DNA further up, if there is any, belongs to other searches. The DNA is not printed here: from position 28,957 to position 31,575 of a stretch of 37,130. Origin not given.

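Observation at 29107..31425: B12-binding radical SAM enzyme fused to TPR repeats with a CX4CX2C cluster motif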

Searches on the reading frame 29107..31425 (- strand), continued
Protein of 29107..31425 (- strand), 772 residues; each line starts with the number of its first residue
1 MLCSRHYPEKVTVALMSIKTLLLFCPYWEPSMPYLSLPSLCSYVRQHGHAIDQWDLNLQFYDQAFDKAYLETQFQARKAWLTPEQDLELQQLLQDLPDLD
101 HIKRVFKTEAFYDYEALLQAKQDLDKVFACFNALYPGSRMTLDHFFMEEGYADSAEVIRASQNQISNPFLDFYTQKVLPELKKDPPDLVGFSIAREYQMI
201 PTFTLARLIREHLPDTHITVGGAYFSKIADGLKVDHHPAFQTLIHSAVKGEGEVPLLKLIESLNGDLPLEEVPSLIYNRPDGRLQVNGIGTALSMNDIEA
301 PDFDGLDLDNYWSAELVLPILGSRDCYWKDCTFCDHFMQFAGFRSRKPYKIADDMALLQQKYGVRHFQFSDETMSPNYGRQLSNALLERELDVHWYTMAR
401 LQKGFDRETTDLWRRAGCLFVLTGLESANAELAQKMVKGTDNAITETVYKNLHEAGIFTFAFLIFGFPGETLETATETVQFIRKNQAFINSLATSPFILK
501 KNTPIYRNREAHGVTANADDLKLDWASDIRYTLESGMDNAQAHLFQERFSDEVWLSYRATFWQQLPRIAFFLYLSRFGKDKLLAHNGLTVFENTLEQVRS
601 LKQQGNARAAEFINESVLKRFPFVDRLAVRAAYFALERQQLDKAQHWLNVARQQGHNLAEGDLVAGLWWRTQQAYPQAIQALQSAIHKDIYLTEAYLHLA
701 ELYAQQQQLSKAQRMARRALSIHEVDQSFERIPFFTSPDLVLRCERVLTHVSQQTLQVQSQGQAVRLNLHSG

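Call 22: search_protein_families(library=ncbifam, proteins=[P0016, P0027, P0031, P0037, P0049, P0057, P0060, P0043], max_evalue=1e-10)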
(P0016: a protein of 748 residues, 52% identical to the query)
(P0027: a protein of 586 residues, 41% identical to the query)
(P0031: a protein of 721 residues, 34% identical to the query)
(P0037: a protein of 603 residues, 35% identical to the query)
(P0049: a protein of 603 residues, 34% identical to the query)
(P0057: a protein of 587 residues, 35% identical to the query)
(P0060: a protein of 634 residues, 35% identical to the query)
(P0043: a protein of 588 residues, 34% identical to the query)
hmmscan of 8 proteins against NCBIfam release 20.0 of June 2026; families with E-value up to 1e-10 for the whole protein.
P0016 (748 aa): 10 families
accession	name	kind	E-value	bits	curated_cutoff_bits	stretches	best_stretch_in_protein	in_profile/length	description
TIGR04479.1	bcpD_PhpK_rSAM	subfamily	1.6e-39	135.6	600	1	166-501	106-437/504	PhpK family radical SAM P-methyltransferase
TIGR03975.1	rSAM_ocin_1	subfamily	2.3e-34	118.9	281.85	1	7-510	2-469/606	RiPP maturation radical SAM C-methyltransferase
TIGR02026.1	BchE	equivalog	2e-25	89.6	481.35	1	179-472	71-366/497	magnesium-protoporphyrin IX monomethyl ester anaerobic oxidative cyclase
TIGR04385.1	B12_rSAM_cofa1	equivalog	3.5e-20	72.7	450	1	183-474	81-367/438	B12 lower ligand biosynthesis radical SAM protein BzaD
TIGR04072.2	rSAM_ladder_B12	equivalog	1.1e-17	63.8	360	1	190-501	89-378/443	lipid biosynthesis B12-binding/radical SAM protein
TIGR03471.1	HpnJ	equivalog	3.4e-16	59.2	577.6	1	290-470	181-364/472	hopanoid biosynthesis associated radical SAM protein HpnJ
TIGR04367.1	HpnR_B12_rSAM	equivalog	1.9e-14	53.1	650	1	170-424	60-306/490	hopanoid C-3 methylase HpnR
NF050148.1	rSAM_ApyD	equivalog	5.1e-14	51.6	750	1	169-469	73-364/645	RiPP biosynthesis radical SAM protein ApyD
NF038361.1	rSAM_Sden_1168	equivalog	3.6e-13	48.9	575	1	173-470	143-450/560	Sden_1168 family B12-binding radical SAM P-methyltransferase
TIGR02917.1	PEP_TPR_lipo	equivalog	2.7e-12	45.4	312.2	1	571-694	760-884/899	XrtA/PEP-CTERM system TPR-repeat protein PrsT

P0027 (586 aa): 10 families
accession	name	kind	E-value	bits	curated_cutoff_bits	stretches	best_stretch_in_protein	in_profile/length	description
TIGR03975.1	rSAM_ocin_1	subfamily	9.6e-40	136.7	281.85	1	161-504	118-462/606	RiPP maturation radical SAM C-methyltransferase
TIGR04479.1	bcpD_PhpK_rSAM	subfamily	1.2e-27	96.5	600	1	160-502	99-437/504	PhpK family radical SAM P-methyltransferase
TIGR03471.1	HpnJ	equivalog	1.3e-19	70.4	577.6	1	180-470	76-363/472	hopanoid biosynthesis associated radical SAM protein HpnJ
NF050148.1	rSAM_ApyD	equivalog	3.9e-18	65.2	750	1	157-473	61-367/645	RiPP biosynthesis radical SAM protein ApyD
TIGR02026.1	BchE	equivalog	1.4e-14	53.9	481.35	1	161-473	53-366/497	magnesium-protoporphyrin IX monomethyl ester anaerobic oxidative cyclase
TIGR04385.1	B12_rSAM_cofa1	equivalog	1.4e-13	50.9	450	1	182-470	79-365/438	B12 lower ligand biosynthesis radical SAM protein BzaD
NF038361.1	rSAM_Sden_1168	equivalog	8.5e-13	47.7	575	1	173-470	142-449/560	Sden_1168 family B12-binding radical SAM P-methyltransferase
TIGR04072.2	rSAM_ladder_B12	equivalog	1e-12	47.4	360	1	192-471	90-348/443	lipid biosynthesis B12-binding/radical SAM protein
TIGR04190.1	B12_SAM_Ta0216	equivalog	1.4e-11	43.7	500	0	172-491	80-414/554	TIGR04190 family B12-binding domain/radical SAM domain protein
TIGR04367.1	HpnR_B12_rSAM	equivalog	4.5e-11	42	650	1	162-345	51-227/490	hopanoid C-3 methylase HpnR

P0031 (721 aa): 10 families
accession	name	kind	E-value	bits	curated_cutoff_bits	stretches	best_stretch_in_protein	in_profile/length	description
TIGR03975.1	rSAM_ocin_1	subfamily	2e-35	122.4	281.85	1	170-517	112-462/606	RiPP maturation radical SAM C-methyltransferase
TIGR04479.1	bcpD_PhpK_rSAM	subfamily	7e-33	113.8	600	1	174-484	97-408/504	PhpK family radical SAM P-methyltransferase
NF050148.1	rSAM_ApyD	equivalog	8.8e-33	113.6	750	1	176-484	64-365/645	RiPP biosynthesis radical SAM protein ApyD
TIGR04072.2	rSAM_ladder_B12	equivalog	1.5e-21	76.6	360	1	174-514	57-377/443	lipid biosynthesis B12-binding/radical SAM protein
TIGR03471.1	HpnJ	equivalog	1.9e-20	73.2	577.6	1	201-485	82-365/472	hopanoid biosynthesis associated radical SAM protein HpnJ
TIGR04014.1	B12_SAM_MJ_0865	equivalog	2.7e-20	72.6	360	1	189-482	41-333/434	methyl-coenzyme M reductase glutamine C-methyltransferase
TIGR04013.1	B12_SAM_MJ_1487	hypoth_equivalog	1.5e-19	70.1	251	0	420-491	268-342/382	TIGR04013 family B12-binding domain/radical SAM domain-containing protein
TIGR04385.1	B12_rSAM_cofa1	equivalog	4.5e-18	65.7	450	1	174-484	60-363/438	B12 lower ligand biosynthesis radical SAM protein BzaD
NF038361.1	rSAM_Sden_1168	equivalog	4.8e-16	58.4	575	1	183-509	137-473/560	Sden_1168 family B12-binding radical SAM P-methyltransferase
TIGR02026.1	BchE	equivalog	5e-15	55.3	481.35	1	177-485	54-365/497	magnesium-protoporphyrin IX monomethyl ester anaerobic oxidative cyclase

P0037 (603 aa): 12 families
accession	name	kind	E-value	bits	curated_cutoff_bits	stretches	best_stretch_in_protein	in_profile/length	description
TIGR04479.1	bcpD_PhpK_rSAM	subfamily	7.7e-36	123.5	600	1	169-519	90-437/504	PhpK family radical SAM P-methyltransferase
TIGR03975.1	rSAM_ocin_1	subfamily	5e-34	117.8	281.85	1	184-522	122-463/606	RiPP maturation radical SAM C-methyltransferase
TIGR04385.1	B12_rSAM_cofa1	equivalog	2.5e-25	89.6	450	1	203-488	82-363/438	B12 lower ligand biosynthesis radical SAM protein BzaD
NF050148.1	rSAM_ApyD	equivalog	9.3e-25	87.1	750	1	176-486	61-363/645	RiPP biosynthesis radical SAM protein ApyD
TIGR03471.1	HpnJ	equivalog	4.3e-24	85.2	577.6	1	210-486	87-362/472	hopanoid biosynthesis associated radical SAM protein HpnJ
NF038361.1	rSAM_Sden_1168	equivalog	2.6e-19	69.2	575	1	185-487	135-449/560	Sden_1168 family B12-binding radical SAM P-methyltransferase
TIGR02026.1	BchE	equivalog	1.1e-18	67.4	481.35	1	179-488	52-364/497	magnesium-protoporphyrin IX monomethyl ester anaerobic oxidative cyclase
TIGR04072.2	rSAM_ladder_B12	equivalog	1.2e-16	60.4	360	1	211-482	90-342/443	lipid biosynthesis B12-binding/radical SAM protein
TIGR04367.1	HpnR_B12_rSAM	equivalog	9.4e-16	57.4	650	1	185-461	55-325/490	hopanoid C-3 methylase HpnR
TIGR04014.1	B12_SAM_MJ_0865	equivalog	3.9e-15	55.6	360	1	248-486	91-333/434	methyl-coenzyme M reductase glutamine C-methyltransferase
TIGR04013.1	B12_SAM_MJ_1487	hypoth_equivalog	2.8e-14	52.8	251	0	423-486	267-330/382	TIGR04013 family B12-binding domain/radical SAM domain-containing protein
NF040542.1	rSAM_RCCLKC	equivalog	1.7e-11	44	450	1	154-488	11-349/423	arsinothricin biosynthesis radical SAM protein ArsL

P0049 (603 aa): 12 families
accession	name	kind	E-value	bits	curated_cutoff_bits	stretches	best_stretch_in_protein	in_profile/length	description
TIGR04479.1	bcpD_PhpK_rSAM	subfamily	3.3e-38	131.3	600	1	169-519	90-437/504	PhpK family radical SAM P-methyltransferase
TIGR03975.1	rSAM_ocin_1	subfamily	9.7e-33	113.5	281.85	1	185-522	123-463/606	RiPP maturation radical SAM C-methyltransferase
TIGR03471.1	HpnJ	equivalog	1.7e-24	86.5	577.6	1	210-486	87-362/472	hopanoid biosynthesis associated radical SAM protein HpnJ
TIGR04385.1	B12_rSAM_cofa1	equivalog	2e-24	86.6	450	1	190-488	61-363/438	B12 lower ligand biosynthesis radical SAM protein BzaD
NF050148.1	rSAM_ApyD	equivalog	2.8e-21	75.6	750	1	176-485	61-362/645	RiPP biosynthesis radical SAM protein ApyD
TIGR02026.1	BchE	equivalog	2.1e-19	69.8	481.35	1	184-488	57-364/497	magnesium-protoporphyrin IX monomethyl ester anaerobic oxidative cyclase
NF038361.1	rSAM_Sden_1168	equivalog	2.9e-18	65.7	575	1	186-487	136-449/560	Sden_1168 family B12-binding radical SAM P-methyltransferase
TIGR04367.1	HpnR_B12_rSAM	equivalog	1.2e-16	60.3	650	1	185-460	55-324/490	hopanoid C-3 methylase HpnR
TIGR04072.2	rSAM_ladder_B12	equivalog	6.2e-16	58.1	360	1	212-481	91-341/443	lipid biosynthesis B12-binding/radical SAM protein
TIGR04013.1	B12_SAM_MJ_1487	hypoth_equivalog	2.5e-14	52.9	251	0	423-486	267-330/382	TIGR04013 family B12-binding domain/radical SAM domain-containing protein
TIGR04014.1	B12_SAM_MJ_0865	equivalog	1.3e-13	50.5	360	1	248-486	91-333/434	methyl-coenzyme M reductase glutamine C-methyltransferase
NF040542.1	rSAM_RCCLKC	equivalog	2.9e-12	46.5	450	1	154-462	11-323/423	arsinothricin biosynthesis radical SAM protein ArsL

P0057 (587 aa): 12 families
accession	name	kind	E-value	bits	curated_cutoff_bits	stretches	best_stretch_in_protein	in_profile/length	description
TIGR03975.1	rSAM_ocin_1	subfamily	6.1e-34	117.5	281.85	1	167-509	116-462/606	RiPP maturation radical SAM C-methyltransferase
TIGR04479.1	bcpD_PhpK_rSAM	subfamily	7.2e-34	117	600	1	171-507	102-437/504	PhpK family radical SAM P-methyltransferase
NF050148.1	rSAM_ApyD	equivalog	5.7e-29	101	750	1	159-475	55-364/645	RiPP biosynthesis radical SAM protein ApyD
TIGR04072.2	rSAM_ladder_B12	equivalog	1.2e-20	73.6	360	1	209-485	98-357/443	lipid biosynthesis B12-binding/radical SAM protein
TIGR03471.1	HpnJ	equivalog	6.6e-18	64.8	577.6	1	260-478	141-366/472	hopanoid biosynthesis associated radical SAM protein HpnJ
TIGR04013.1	B12_SAM_MJ_1487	hypoth_equivalog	8.5e-18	64.4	251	0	171-352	34-194/382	TIGR04013 family B12-binding domain/radical SAM domain-containing protein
TIGR04014.1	B12_SAM_MJ_0865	equivalog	2.1e-15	56.5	360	1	170-476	29-335/434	methyl-coenzyme M reductase glutamine C-methyltransferase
NF038361.1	rSAM_Sden_1168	equivalog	3.3e-15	55.6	575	1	172-476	133-450/560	Sden_1168 family B12-binding radical SAM P-methyltransferase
TIGR02026.1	BchE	equivalog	1e-14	54.3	481.35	1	165-478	49-366/497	magnesium-protoporphyrin IX monomethyl ester anaerobic oxidative cyclase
NF040542.1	rSAM_RCCLKC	equivalog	3.9e-13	49.3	450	1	157-474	25-347/423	arsinothricin biosynthesis radical SAM protein ArsL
TIGR04385.1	B12_rSAM_cofa1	equivalog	5.5e-13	48.9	450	1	210-483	100-369/438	B12 lower ligand biosynthesis radical SAM protein BzaD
NF040546.1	rSAM_CUAEP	equivalog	1.4e-11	43.8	500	1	234-479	97-343/468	CUAEP/CCAEP-tail radical SAM (seleno)protein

P0060 (634 aa): 11 families
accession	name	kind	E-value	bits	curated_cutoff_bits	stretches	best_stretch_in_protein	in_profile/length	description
TIGR04479.1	bcpD_PhpK_rSAM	subfamily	6.1e-39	133.7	600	1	199-551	89-439/504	PhpK family radical SAM P-methyltransferase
TIGR03975.1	rSAM_ocin_1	subfamily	4.6e-38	131.1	281.85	1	213-551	120-462/606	RiPP maturation radical SAM C-methyltransferase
TIGR04385.1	B12_rSAM_cofa1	equivalog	7.3e-26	91.3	450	1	201-530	42-376/438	B12 lower ligand biosynthesis radical SAM protein BzaD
NF050148.1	rSAM_ApyD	equivalog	1.9e-24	86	750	1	209-516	62-363/645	RiPP biosynthesis radical SAM protein ApyD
TIGR03471.1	HpnJ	equivalog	5.4e-22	78.3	577.6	1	239-517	85-363/472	hopanoid biosynthesis associated radical SAM protein HpnJ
TIGR02026.1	BchE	equivalog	8.4e-21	74.4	481.35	1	212-512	54-358/497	magnesium-protoporphyrin IX monomethyl ester anaerobic oxidative cyclase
TIGR04072.2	rSAM_ladder_B12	equivalog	3e-19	69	360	1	213-565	50-391/443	lipid biosynthesis B12-binding/radical SAM protein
TIGR04014.1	B12_SAM_MJ_0865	equivalog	9.3e-18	64.2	360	1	215-517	32-334/434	methyl-coenzyme M reductase glutamine C-methyltransferase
TIGR04013.1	B12_SAM_MJ_1487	hypoth_equivalog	3.5e-17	62.3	251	0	191-398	14-198/382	TIGR04013 family B12-binding domain/radical SAM domain-containing protein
NF038361.1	rSAM_Sden_1168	equivalog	1e-16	60.6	575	1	209-519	128-451/560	Sden_1168 family B12-binding radical SAM P-methyltransferase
TIGR04367.1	HpnR_B12_rSAM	equivalog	2.3e-15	56.1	650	1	215-491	54-325/490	hopanoid C-3 methylase HpnR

P0043 (588 aa): 11 families
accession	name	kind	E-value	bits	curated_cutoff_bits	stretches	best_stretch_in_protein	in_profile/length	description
TIGR04479.1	bcpD_PhpK_rSAM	subfamily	9.1e-32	110.1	600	1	179-483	106-410/504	PhpK family radical SAM P-methyltransferase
NF050148.1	rSAM_ApyD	equivalog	2.6e-30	105.4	750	1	168-480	60-364/645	RiPP biosynthesis radical SAM protein ApyD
TIGR03975.1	rSAM_ocin_1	subfamily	5.6e-29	101.1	281.85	1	174-514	119-462/606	RiPP maturation radical SAM C-methyltransferase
TIGR04072.2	rSAM_ladder_B12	equivalog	5e-22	78.1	360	1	177-498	52-365/443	lipid biosynthesis B12-binding/radical SAM protein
TIGR04014.1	B12_SAM_MJ_0865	equivalog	1.2e-19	70.5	360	1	171-480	26-334/434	methyl-coenzyme M reductase glutamine C-methyltransferase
TIGR03471.1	HpnJ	equivalog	4.4e-19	68.7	577.6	1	259-479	135-362/472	hopanoid biosynthesis associated radical SAM protein HpnJ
TIGR04013.1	B12_SAM_MJ_1487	hypoth_equivalog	2e-15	56.5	251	1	171-479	30-330/382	TIGR04013 family B12-binding domain/radical SAM domain-containing protein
NF040542.1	rSAM_RCCLKC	equivalog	9.9e-15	54.6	450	1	159-479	23-347/423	arsinothricin biosynthesis radical SAM protein ArsL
TIGR02026.1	BchE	equivalog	7.6e-14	51.4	481.35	1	175-484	55-367/497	magnesium-protoporphyrin IX monomethyl ester anaerobic oxidative cyclase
NF038361.1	rSAM_Sden_1168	equivalog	2.8e-12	46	575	1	180-479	137-448/560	Sden_1168 family B12-binding radical SAM P-methyltransferase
TIGR04385.1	B12_rSAM_cofa1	equivalog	2.1e-11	43.7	450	1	209-497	94-380/438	B12 lower ligand biosynthesis radical SAM protein BzaD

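Call 26: predict_structure(alignment_id=A2)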
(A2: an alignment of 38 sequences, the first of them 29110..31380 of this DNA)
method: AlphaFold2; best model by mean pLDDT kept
length: 757 residues; sequences in the alignment: 38
mean_pLDDT: 94.1   pTM: 0.90
mean pLDDT of the five models: 94.1, 93.7, 93.4, 92.7, 92.7
residues with pLDDT >= 90: 669; 70-90: 75; 50-70: 13; < 50: 0
segments of 3 or more residues with pLDDT < 50: none
pLDDT, mean of each block of 10 residues (from residue 1): 93 94 96 97 95 96 94 95 94 95 93 96 94 96 98 98 98 97 98 98 96 94 96 95 97 97 96 93 94 96 91 75 75 96 98 84 96 98 91 98 95 88 81 98 96 95 96 96 91 93 95 95 95 93 88 95 95 89 95 97 94 97 97 91 93 98 98 96 98 97 97 94 97 96 90 73
secondary structure, 60 per line:
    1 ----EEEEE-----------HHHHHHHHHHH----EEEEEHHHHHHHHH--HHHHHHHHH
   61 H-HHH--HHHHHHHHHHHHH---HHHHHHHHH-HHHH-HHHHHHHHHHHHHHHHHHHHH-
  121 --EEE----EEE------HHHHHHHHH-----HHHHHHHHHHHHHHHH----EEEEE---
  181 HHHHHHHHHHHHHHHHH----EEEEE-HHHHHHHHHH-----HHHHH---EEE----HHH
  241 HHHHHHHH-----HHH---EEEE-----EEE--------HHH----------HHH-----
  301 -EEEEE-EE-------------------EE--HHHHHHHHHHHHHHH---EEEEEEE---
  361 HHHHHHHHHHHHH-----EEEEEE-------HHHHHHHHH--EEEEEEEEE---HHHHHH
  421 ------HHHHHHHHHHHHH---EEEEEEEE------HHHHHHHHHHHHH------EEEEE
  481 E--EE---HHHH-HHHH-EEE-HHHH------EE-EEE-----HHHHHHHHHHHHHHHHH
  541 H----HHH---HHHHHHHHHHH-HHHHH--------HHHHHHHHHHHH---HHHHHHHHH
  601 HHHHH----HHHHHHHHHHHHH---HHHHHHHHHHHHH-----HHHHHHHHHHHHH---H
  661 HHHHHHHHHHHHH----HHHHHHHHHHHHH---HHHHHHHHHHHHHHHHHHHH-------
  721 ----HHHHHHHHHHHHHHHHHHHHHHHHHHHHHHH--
elements in order (helices of 4 or more, strands of 3 or more residues): E5-9 H21-31 E36-40 H41-49 H52-61 H68-80 H84-92 H94-97 H99-119 E123-125 E130-132 H139-147 H153-168 E173-177 H181-197 E202-206 H208-217 H223-227 E231-233 H238-248 E260-263 E269-271 E302-306 H333-347 E351-357 H361-373 E379-384 H392-400 E403-411 H415-420 H427-439 E443-450 H457-469 E476-481 H489-492 H494-497 E499-501 H503-506 E516-518 H524-541 H552-562 H564-568 H577-588 H592-605 H610-622 H626-638 H644-656 H660-673 H678-690 H694-713 H725-755
